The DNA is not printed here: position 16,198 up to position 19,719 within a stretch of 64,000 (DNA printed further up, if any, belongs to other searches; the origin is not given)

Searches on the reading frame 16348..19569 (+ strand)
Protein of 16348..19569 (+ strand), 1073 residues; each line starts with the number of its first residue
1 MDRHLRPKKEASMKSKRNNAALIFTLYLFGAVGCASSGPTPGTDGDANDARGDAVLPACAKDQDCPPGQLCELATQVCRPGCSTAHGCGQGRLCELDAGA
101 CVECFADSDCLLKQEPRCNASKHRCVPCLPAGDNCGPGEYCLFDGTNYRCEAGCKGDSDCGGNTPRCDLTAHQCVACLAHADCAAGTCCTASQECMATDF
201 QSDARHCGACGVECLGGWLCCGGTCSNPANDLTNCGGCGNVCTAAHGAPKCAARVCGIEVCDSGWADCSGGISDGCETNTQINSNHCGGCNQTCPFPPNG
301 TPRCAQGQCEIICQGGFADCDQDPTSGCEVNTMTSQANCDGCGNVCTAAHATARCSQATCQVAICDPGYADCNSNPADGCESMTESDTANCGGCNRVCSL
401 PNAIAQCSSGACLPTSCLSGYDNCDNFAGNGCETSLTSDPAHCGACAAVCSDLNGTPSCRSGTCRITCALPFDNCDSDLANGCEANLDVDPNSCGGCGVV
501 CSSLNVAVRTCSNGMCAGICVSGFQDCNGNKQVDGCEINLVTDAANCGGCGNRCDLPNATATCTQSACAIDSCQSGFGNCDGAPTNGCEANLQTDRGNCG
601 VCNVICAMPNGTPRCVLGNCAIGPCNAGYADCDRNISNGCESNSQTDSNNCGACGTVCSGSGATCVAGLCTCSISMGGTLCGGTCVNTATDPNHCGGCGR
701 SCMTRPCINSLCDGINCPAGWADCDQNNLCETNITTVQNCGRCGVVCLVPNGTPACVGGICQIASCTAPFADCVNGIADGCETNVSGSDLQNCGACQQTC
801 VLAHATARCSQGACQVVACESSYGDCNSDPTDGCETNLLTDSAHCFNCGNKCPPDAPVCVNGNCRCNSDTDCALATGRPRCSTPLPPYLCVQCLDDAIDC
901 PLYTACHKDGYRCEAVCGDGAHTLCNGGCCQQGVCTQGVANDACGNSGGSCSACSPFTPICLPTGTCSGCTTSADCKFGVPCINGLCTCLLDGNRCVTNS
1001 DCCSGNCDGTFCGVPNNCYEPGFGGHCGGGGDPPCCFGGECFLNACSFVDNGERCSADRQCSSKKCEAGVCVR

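Call 20: search_protein_families(library=pfam, proteins=[window:16348-19569:+], max_evalue=0.001)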
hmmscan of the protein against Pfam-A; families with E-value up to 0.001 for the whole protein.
window:16348-19569:+ (1073 aa): 1 family
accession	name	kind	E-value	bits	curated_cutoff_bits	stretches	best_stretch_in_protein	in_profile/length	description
PF04885.19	Stig1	-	0.00011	23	24.1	1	182-257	15-83/85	Stigma-specific STIG1-like protein family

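Call 67: search_protein_families(library=ncbifam, proteins=[window:16348-19569:+], max_evalue=0.01)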
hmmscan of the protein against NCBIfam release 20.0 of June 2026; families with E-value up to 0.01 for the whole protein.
window:16348-19569:+ (1073 aa): 1 family
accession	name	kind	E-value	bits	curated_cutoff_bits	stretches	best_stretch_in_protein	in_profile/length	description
NF041328.1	C_rich_MXAN6577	subfamily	4.4e-25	88.3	100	5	625-762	21-145/145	MXAN_6577-like cysteine-rich protein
